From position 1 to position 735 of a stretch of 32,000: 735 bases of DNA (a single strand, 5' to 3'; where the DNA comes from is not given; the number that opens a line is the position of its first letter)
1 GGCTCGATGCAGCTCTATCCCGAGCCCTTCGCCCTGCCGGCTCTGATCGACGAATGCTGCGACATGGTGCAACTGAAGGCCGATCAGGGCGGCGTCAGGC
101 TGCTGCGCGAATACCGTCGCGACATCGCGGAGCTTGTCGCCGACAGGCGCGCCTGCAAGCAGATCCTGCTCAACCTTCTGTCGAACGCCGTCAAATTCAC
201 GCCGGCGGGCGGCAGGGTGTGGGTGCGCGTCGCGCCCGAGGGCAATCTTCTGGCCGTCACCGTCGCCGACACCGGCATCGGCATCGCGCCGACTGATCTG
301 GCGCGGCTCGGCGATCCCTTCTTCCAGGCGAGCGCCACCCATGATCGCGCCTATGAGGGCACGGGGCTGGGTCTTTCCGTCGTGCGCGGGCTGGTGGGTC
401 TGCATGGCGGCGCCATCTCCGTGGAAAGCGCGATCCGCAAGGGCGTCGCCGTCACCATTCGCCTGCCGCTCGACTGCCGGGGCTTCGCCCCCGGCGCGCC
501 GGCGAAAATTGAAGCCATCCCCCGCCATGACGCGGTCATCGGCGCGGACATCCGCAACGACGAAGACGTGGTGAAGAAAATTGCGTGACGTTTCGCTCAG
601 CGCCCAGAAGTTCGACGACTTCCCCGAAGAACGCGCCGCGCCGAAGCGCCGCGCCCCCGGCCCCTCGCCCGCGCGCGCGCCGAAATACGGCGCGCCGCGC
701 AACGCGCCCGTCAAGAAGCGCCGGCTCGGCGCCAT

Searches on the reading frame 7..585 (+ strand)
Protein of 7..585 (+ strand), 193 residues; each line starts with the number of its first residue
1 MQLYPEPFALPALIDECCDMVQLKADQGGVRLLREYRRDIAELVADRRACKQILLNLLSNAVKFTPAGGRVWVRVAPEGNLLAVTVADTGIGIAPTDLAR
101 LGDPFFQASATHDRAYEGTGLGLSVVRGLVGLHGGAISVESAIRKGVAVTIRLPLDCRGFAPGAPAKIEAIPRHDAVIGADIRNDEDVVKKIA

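Call 81: search_protein_families(library=pfam, proteins=[window:7-585:+], max_evalue=0.001)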
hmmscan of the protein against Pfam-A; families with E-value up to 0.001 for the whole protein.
window:7-585:+ (193 aa): 1 family
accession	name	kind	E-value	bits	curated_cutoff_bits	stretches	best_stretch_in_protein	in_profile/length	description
PF02518.31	HATPase_c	-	3.5e-29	101.9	26.4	1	46-156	2-110/111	Histidine kinase-, DNA gyrase B-, and HSP90-like ATPase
